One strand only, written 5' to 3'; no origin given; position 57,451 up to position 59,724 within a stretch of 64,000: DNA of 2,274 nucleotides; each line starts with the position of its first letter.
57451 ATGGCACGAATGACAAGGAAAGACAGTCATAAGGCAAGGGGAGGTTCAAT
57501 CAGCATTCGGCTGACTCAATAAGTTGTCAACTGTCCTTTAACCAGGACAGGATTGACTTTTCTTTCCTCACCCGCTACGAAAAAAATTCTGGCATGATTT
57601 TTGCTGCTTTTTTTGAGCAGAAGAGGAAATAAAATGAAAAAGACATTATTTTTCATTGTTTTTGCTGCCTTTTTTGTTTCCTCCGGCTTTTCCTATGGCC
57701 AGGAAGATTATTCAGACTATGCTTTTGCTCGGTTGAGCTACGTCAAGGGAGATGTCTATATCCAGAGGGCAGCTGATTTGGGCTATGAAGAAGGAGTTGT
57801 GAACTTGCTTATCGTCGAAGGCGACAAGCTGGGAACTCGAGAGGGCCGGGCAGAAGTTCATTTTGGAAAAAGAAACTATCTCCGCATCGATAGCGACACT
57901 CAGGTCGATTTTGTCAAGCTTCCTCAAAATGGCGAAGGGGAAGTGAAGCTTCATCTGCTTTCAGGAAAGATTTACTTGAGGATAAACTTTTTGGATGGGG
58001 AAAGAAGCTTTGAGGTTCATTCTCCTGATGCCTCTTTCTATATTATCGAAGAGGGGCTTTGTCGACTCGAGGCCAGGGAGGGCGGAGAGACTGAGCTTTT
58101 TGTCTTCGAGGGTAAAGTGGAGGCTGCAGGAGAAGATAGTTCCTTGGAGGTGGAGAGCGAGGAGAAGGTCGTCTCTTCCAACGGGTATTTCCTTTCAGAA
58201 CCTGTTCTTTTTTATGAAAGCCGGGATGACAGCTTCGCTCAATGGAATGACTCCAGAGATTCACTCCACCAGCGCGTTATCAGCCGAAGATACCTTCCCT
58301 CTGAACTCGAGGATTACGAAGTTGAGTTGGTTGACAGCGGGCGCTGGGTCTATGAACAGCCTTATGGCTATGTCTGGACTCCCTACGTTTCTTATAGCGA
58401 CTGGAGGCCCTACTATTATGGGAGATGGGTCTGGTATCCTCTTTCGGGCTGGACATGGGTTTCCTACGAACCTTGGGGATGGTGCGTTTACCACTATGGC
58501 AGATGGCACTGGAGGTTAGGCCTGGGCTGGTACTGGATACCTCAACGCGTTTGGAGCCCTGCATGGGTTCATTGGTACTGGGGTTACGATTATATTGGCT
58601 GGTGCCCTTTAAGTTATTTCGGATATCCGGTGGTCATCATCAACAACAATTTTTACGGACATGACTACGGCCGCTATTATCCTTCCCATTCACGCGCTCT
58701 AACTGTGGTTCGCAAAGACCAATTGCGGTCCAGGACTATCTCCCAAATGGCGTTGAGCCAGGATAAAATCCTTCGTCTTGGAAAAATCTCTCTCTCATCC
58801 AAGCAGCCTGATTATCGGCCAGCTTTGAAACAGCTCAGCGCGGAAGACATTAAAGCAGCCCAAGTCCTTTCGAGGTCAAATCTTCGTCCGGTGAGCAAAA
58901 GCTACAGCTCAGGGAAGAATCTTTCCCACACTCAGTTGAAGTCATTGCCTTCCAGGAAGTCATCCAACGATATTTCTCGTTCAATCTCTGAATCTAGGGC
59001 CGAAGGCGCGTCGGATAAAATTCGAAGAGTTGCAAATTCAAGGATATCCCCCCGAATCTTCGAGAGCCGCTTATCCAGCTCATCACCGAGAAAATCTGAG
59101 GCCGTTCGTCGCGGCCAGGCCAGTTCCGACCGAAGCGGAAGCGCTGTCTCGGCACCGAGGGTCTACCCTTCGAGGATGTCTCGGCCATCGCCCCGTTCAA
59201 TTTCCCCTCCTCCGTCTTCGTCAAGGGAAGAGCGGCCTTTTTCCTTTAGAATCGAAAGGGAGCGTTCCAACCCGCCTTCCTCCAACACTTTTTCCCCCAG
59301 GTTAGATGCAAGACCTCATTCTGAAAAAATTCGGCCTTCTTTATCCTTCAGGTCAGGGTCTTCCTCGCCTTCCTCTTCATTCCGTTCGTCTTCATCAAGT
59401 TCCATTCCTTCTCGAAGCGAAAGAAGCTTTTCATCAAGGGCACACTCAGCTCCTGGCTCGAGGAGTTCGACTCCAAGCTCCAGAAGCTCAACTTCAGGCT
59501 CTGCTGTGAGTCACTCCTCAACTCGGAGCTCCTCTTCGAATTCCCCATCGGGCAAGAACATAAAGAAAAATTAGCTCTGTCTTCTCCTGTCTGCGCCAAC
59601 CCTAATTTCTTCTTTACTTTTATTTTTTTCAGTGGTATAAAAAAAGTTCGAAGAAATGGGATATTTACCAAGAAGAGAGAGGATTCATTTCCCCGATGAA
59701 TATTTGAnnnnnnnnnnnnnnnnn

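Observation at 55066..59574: Envelope-stress-like cluster: FadL porin, small ORF, Spy/CpxP-like protein, and a FecR-domain protein with WXXGXW repeats and a ~270-aa Ser/Arg/Pro-rich tail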

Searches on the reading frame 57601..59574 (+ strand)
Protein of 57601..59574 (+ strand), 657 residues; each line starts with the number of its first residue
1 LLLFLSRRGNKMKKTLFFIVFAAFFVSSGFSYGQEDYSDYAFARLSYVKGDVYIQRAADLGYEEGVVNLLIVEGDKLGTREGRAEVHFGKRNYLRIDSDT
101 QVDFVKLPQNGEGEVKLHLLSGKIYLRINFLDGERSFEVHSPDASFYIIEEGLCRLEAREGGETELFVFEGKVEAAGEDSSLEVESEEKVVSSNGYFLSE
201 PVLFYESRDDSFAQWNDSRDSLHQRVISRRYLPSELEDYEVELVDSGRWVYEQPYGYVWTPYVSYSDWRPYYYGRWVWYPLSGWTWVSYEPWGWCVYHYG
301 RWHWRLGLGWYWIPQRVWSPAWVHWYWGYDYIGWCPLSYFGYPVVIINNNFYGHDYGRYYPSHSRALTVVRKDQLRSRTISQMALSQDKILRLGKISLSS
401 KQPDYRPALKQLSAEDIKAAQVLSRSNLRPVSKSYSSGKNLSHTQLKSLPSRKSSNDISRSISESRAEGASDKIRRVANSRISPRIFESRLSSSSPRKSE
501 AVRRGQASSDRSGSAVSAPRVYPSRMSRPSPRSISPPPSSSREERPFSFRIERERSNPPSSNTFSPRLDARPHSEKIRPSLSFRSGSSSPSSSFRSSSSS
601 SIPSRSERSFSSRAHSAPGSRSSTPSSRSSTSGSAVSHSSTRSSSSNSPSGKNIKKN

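Call 3: search_protein_families(library=pfam, proteins=[window:57601-59574:+], max_evalue=0.1)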
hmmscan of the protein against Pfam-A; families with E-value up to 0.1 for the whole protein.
window:57601-59574:+ (657 aa): 2 families
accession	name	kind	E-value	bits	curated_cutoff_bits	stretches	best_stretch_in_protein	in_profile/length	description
PF20245.3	DUF6600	-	2e-27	95.7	27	1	242-338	3-99/102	Family of unknown function (DUF6600)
PF04773.18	FecR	-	7.2e-08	33.2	24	1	80-174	6-97/97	FecR protein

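Call 4: search_protein_families(library=ncbifam, proteins=[window:57601-59574:+], max_evalue=0.1)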
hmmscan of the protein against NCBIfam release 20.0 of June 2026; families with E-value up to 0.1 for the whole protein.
window:57601-59574:+ (657 aa): 1 family
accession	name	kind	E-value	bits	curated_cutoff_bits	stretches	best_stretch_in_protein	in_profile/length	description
NF033165.1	lipo_LipL45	exception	6.1e-09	35.4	350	1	47-191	44-189/391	lipoprotein LipL45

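Call 6: find_homologous_proteins(query=window:57601-59574:+)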
Query window:57601-59574:+ (657 aa): 922 proteins with E <= 0.001 among 8000 candidates; the best 120 are listed.
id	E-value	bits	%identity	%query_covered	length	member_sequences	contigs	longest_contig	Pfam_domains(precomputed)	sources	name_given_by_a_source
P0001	0.0e+0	1410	96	100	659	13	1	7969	PF04773.19,PF20245.4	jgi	-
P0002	0.0e+0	1295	89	98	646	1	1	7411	PF04773.19,PF20245.4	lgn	-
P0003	0.0e+0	1234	86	94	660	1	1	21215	PF04773.19,PF20245.4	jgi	jgi:hypothetical protein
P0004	2.6e-252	857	67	86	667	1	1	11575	PF04773.19,PF20245.4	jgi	-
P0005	3.9e-221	754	58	88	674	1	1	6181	PF04773.19,PF20245.4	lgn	-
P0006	3.4e-220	751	60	85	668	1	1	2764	PF20245.4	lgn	-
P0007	1.2e-218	746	60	79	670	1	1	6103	PF20245.4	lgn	-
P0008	5.6e-216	737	58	84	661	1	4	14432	PF04773.19,PF20245.4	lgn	-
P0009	1.7e-214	732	60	81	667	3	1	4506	PF04773.19,PF20245.4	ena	-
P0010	5.9e-213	727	61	79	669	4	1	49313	PF20245.4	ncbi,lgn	-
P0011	1.4e-212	726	55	96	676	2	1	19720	PF04773.19,PF20245.4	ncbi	-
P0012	7.0e-211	720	62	75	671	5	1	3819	PF20245.4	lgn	-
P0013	1.1e-207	710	58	78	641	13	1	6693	PF20245.4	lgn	-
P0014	1.1e-206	706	51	97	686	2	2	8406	PF04773.19,PF20245.4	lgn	-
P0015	1.6e-206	706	59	78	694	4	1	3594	PF20245.4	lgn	-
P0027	4.9e-204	698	66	70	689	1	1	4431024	PF20245.4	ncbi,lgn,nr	ncbi:MAG: FecR domain-containing protein [Candidatus Aminicenantes bacterium]|nr:MAG: FecR domain-co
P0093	3.9e-188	645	62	65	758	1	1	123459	PF04773.19,PF20245.4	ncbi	-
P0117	6.4e-184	631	56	79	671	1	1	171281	PF20245.4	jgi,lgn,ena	-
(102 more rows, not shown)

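Call 9: find_encoding_contigs(protein=P0027, flank=8000, max_places=2)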
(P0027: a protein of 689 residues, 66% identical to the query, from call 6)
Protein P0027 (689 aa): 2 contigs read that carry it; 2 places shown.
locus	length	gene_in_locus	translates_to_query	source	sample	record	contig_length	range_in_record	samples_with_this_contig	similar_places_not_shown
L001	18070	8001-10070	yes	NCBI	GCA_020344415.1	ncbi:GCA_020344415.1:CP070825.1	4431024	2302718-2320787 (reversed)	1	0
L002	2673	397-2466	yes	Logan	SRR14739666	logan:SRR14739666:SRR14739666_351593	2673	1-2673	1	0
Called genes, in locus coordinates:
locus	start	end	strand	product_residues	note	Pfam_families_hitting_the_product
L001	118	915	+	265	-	PF00491:Arginase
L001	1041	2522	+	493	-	PF16217:M64_N, PF09471:Peptidase_M64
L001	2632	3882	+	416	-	PF04389:Peptidase_M28, PF05343:Peptidase_M42 (faint), PF01546:Peptidase_M20, PF07687:M20_dimer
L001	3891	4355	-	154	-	PF01590:GAF, PF13185:GAF_2 (weak)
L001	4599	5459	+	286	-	-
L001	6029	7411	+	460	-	PF03349:Toluene_X, PF10677:DUF2490 (faint)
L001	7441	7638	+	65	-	-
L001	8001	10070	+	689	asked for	PF20245:DUF6600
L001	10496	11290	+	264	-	-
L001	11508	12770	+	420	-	PF07690:MFS_1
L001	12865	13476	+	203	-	PF13419:HAD_2, PF00702:Hydrolase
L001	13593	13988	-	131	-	PF01894:YjbQ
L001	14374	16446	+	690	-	PF03477:ATP-cone, PF13597:NRDD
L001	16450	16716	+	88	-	-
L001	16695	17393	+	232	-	PF04055:Radical_SAM, PF13353:Fer4_12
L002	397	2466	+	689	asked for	PF20245:DUF6600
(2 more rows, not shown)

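Call 10: find_encoding_contigs(protein=P0117, flank=8000, max_places=2)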
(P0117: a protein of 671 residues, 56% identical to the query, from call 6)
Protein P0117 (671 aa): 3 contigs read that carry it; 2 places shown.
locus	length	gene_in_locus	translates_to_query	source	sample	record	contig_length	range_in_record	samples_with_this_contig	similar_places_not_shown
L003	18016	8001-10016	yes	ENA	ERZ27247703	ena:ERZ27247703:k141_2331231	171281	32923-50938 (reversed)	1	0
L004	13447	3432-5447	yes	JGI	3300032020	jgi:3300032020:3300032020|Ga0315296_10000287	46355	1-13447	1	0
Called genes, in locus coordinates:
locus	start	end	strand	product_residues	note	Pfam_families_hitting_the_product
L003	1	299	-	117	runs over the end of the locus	-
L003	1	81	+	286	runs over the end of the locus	-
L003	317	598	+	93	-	PF11950:DUF3467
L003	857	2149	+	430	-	PF03349:Toluene_X, PF11751:PorP_SprF (faint)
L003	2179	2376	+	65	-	-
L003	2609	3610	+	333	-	PF00532:Peripla_BP_1, PF13407:Peripla_BP_4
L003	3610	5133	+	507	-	PF00005:ABC_tran, PF13304:AAA_21 (faint), PF00005:ABC_tran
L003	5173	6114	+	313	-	PF02653:BPD_transp_2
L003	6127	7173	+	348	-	PF00288:GHMP_kinases_N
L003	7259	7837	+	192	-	PF13801:Metal_resist, PF07813:LTXXQ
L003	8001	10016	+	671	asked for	PF20245:DUF6600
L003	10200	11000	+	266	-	-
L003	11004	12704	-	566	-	PF00342:PGI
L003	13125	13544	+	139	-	-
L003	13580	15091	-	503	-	PF01425:Amidase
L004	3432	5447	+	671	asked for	PF20245:DUF6600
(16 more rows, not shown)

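Call 11: find_encoding_contigs(protein=P0093, flank=8000, max_places=2)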
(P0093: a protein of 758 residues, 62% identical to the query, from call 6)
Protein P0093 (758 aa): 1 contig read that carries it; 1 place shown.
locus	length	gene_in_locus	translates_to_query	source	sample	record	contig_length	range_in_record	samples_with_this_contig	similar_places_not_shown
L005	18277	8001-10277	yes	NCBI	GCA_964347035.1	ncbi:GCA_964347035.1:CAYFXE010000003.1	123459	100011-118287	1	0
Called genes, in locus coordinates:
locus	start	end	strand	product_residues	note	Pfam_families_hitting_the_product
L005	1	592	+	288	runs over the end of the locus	PF00491:Arginase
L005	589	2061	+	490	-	PF16217:M64_N, PF09471:Peptidase_M64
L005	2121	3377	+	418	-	PF04389:Peptidase_M28, PF05343:Peptidase_M42 (faint), PF01546:Peptidase_M20, PF07687:M20_dimer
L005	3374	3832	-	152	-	PF13185:GAF_2 (weak)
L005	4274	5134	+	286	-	-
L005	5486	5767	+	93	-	PF11950:DUF3467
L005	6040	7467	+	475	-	PF03349:Toluene_X, PF10677:DUF2490 (faint)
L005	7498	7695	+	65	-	-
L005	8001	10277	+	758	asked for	PF04773:FecR (weak), PF20245:DUF6600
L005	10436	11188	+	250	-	-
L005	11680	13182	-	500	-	-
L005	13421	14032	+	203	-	PF00702:Hydrolase, PF13419:HAD_2, PF13242:Hydrolase_like (weak)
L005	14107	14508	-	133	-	PF01894:YjbQ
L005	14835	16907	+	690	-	PF03477:ATP-cone, PF13597:NRDD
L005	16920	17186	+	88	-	-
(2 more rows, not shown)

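Call 21: search_protein_families(library=phrogs, proteins=[window:57634-59574:+], max_evalue=1)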
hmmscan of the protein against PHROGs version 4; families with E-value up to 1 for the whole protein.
window:57634-59574:+ (646 aa): 0 families
